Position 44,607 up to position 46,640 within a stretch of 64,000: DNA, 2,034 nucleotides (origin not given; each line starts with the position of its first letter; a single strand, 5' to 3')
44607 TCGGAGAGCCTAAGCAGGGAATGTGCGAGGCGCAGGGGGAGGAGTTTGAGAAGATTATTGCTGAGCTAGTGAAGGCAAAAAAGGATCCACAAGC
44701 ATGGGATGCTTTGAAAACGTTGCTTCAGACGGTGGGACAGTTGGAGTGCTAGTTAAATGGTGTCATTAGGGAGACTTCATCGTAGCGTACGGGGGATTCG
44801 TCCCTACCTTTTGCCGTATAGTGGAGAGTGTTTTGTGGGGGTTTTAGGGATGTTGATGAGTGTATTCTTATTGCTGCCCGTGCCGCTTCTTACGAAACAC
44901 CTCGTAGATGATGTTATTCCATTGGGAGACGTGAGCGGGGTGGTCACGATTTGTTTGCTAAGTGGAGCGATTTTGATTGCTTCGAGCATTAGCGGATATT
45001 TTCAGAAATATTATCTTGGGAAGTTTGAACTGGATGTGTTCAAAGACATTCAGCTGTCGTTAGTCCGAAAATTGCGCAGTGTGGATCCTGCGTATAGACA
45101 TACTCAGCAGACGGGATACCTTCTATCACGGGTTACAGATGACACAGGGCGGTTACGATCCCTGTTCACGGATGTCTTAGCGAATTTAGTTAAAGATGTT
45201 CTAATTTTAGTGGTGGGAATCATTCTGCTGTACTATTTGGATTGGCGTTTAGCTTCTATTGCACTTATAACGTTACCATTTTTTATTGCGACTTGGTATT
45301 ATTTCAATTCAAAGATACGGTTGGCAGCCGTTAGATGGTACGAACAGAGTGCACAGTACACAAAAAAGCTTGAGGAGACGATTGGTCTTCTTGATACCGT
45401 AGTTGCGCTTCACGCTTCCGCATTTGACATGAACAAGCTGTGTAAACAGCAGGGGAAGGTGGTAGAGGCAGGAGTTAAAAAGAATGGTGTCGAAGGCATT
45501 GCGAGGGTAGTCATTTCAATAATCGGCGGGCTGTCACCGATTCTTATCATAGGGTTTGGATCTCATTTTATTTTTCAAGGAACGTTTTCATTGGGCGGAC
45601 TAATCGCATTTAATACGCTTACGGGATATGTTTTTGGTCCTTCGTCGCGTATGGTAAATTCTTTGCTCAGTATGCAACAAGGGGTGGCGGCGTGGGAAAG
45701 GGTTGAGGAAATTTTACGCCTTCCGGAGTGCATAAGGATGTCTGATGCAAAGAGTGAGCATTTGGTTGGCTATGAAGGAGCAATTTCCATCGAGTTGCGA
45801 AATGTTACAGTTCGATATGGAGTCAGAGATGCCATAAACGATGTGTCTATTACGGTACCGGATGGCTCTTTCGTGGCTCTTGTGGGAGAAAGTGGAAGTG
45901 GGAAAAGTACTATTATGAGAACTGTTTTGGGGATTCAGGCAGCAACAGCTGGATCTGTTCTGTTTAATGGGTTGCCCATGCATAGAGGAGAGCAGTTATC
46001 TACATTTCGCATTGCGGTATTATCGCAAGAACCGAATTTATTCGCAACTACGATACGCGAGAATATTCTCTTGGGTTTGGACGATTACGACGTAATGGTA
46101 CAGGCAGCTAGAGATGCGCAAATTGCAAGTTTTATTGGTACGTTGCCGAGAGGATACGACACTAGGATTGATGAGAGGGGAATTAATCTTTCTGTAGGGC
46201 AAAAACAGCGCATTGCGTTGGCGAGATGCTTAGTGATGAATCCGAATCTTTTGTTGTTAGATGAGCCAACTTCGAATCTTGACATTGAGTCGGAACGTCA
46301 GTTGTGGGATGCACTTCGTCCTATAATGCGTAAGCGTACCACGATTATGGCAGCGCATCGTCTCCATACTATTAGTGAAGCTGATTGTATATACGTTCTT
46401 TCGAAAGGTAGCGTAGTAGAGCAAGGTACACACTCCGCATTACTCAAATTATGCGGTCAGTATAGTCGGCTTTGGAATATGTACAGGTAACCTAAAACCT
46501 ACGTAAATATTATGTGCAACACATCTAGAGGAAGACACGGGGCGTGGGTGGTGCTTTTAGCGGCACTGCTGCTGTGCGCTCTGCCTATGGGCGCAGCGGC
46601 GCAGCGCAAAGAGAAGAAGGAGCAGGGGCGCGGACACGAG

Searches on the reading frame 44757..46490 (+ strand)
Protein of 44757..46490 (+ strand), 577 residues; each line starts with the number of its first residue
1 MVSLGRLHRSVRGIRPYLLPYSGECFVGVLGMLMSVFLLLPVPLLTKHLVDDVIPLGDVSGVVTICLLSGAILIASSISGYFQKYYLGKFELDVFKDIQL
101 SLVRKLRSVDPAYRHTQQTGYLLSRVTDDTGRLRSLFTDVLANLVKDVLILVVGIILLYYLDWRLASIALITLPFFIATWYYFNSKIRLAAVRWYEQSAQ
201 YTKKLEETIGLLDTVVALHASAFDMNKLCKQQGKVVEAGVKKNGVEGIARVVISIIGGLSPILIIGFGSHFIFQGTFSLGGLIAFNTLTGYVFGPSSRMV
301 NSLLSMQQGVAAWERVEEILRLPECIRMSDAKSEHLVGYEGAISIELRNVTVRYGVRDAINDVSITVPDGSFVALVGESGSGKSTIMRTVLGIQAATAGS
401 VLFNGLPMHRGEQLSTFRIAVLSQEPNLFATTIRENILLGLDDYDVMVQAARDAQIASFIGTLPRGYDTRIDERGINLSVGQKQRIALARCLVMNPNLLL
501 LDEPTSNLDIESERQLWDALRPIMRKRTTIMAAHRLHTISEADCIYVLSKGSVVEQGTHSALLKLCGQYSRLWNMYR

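Call 4: search_protein_families(library=pfam, proteins=[window:44757-46490:+], max_evalue=0.01)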
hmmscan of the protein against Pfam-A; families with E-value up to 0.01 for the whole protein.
window:44757-46490:+ (577 aa): 7 families
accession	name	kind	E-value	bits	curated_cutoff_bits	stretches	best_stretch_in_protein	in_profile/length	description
PF00664.28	ABC_membrane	-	6.5e-36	124.9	28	1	27-295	3-273/274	ABC transporter transmembrane region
PF00005.33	ABC_tran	-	8e-32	111.1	25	1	361-506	2-137/137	ABC transporter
PF02463.25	SMC_N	-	3.7e-05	23.7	40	1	368-549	22-212/220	RecF/RecN/SMC N terminal domain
PF13304.12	AAA_21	-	0.00012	22.7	27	0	372-395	1-24/304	AAA domain, putative AbiEii toxin, Type IV TA system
PF13191.12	AAA_16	-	0.00016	22.6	32.6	1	359-449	15-90/167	AAA ATPase domain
PF13555.12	AAA_29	-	0.0023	18.1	27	1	365-387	17-39/61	P-loop containing region of AAA domain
PF13401.12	AAA_22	-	0.005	17.6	27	0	371-410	6-33/130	AAA domain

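Call 5: search_protein_families(library=ncbifam, proteins=[window:44757-46490:+], max_evalue=1)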
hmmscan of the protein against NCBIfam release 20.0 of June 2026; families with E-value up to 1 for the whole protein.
window:44757-46490:+ (577 aa): 196 families (the best 25 are shown)
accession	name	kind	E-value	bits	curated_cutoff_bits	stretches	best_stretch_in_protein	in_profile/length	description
TIGR02204.1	MsbA_rel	hypoth_equivalog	1.1e-94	318.2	780.4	1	10-573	5-572/576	ABC transporter, permease/ATP-binding protein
TIGR02203.1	MsbA_lipidA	equivalog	1.4e-93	314.3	602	1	16-575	7-568/572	lipid A export permease/ATP-binding protein MsbA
TIGR01846.1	type_I_sec_HlyB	subfamily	7e-91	305.6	725.55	1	31-574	148-690/694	type I secretion system permease/ATPase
TIGR03796.1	NHLM_micro_ABC1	equivalog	9.3e-85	285.3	853.3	1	29-572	160-708/710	NHLP family bacteriocin export ABC transporter peptidase/permease/ATPase subunit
TIGR00958.1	3a01208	subfamily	1.5e-84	284.6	874.6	1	32-572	170-710/711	antigen peptide transporter 2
TIGR03375.1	type_I_sec_LssB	subfamily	3.7e-82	276.7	693.1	1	38-564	164-690/696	type I secretion system permease/ATPase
NF045513.1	HepA_fam_ABC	equivalog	4.4e-79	266.5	725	1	63-576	92-606/610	heterocyst formation ABC transporter subunit HepA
NF052233.1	CphA_assoc_ABC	equivalog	1e-78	265.5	880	1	18-574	179-741/766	cyanophycin metabolism-associated ABC transporter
TIGR01193.1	bacteriocin_ABC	subfamily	4.4e-78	263.5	523.85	1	46-574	179-707/708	peptide cleavage/export ABC transporter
TIGR03797.1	NHLM_micro_ABC2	equivalog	2.8e-75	254.2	709.4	1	27-572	141-681/686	NHLP bacteriocin export ABC transporter permease/ATPase subunit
NF008056.1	PRK10790.1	equivalog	6e-73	246.3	746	1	6-576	6-572/584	SmdB family multidrug efflux ABC transporter permease/ATP-binding protein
NF008381.0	PRK11176.1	equivalog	4.1e-72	243.4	867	1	44-575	46-578/582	lipid A ABC transporter ATP-binding protein/permease MsbA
TIGR02857.1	CydD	equivalog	4.7e-71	240.3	435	1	27-547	8-528/529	thiol reductant ABC exporter subunit CydD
NF008055.0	PRK10789.1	equivalog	5.7e-64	216.6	845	1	29-574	21-569/590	SmdA family multidrug ABC transporter permease/ATP-binding protein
TIGR02868.1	CydC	equivalog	8e-64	216.2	329.05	1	92-536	82-530/530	thiol reductant ABC exporter subunit CydC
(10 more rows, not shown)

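Call 49: find_encoding_contigs(protein=window:44757-46490:+, flank=3000, max_places=8)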
Protein window:44757-46490:+ (577 aa): 2 contigs read that carry it; 2 places shown.
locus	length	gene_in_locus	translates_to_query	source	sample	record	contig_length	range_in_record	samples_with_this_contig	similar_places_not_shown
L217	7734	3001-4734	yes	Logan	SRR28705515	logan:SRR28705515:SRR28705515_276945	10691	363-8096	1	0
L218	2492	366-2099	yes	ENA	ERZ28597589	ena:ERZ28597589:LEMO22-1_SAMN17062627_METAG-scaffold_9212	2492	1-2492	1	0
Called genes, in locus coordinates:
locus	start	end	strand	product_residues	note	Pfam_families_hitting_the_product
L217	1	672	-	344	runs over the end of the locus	?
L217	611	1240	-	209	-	-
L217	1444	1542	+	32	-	-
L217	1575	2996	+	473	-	PF04055:Radical_SAM, PF13353:Fer4_12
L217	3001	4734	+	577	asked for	PF00664:ABC_membrane, PF00005:ABC_tran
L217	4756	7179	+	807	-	PF13620:CarboxypepD_reg, PF13715:CarbopepD_reg_2, PF07715:Plug (weak), PF00593:TonB_dep_Rec_b-barrel, PF14905:OMP_b-brl_3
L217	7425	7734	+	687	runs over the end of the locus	PF02518:HATPase_c (weak), PF13589:HATPase_c_3 (weak), PF00183:HSP90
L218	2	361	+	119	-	?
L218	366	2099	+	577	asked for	PF00664:ABC_membrane, PF00005:ABC_tran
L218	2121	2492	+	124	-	?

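Call 77: search_solved_structures(query=window:44757-46490:+, max_evalue=1e-40)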
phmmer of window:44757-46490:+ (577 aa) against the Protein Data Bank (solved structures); distinct sequences matched with E-value up to 1e-40: 216 (the best 60 are shown).
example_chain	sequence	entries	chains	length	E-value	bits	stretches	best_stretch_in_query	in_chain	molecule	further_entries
8woi_A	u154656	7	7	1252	1.6e-112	380.2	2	118-574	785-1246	ABC transporter B family member 19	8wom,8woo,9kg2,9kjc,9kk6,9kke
7qkr_A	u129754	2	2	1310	1.1e-111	377.5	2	115-572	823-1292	Plasma membrane ATP-binding cassette transporter required for the export of a-factor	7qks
8wp0_A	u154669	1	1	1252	1.1e-111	377.4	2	118-574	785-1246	ABC transporter B family member 19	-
4f4c_A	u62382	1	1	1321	1.2e-110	374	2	103-570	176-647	Multidrug resistance protein pgp-1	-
9oe1_A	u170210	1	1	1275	1.9e-105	356.8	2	112-575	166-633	ATP-binding cassette, sub-family B (MDR/TAP), member 4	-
9ody_A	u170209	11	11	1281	2e-105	356.8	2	112-575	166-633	ATP-binding cassette, sub-family B (MDR/TAP), member 4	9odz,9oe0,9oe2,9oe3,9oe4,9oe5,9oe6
8zpx_B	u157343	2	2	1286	3e-103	349.5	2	119-572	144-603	ABC transporter B family member 1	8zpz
9juj_A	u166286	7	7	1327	3.6e-103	349.3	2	119-572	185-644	ABC transporter B family member 1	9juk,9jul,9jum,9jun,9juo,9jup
8zq4_B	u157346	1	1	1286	2.1e-102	346.8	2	119-572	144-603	ABC transporter B family member 1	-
7niu_A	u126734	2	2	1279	3.5e-101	342.7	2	117-575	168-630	Isoform 2 of Phosphatidylcholine translocator ABCB4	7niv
6fn1_A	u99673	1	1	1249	4.8e-101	342.3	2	72-570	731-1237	Human-mouse chimeric ABCB1 (ABCBHM)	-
6fn4_A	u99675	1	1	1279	5.3e-101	342.2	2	72-570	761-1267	Apo form of Human-mouse chimeric ABCB1 (ABCB1HM) in complex with Antigen binding fragment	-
8gmg_A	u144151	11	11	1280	6.7e-101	341.8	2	116-575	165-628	ATP-dependent translocase ABCB1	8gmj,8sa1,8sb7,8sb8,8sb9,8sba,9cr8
6qex_A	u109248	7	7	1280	7.3e-101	341.7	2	116-575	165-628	Multidrug resistance protein 1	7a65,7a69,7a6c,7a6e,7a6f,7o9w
8sa0_A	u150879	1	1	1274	7.4e-101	341.7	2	116-575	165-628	ATP-dependent translocase ABCB1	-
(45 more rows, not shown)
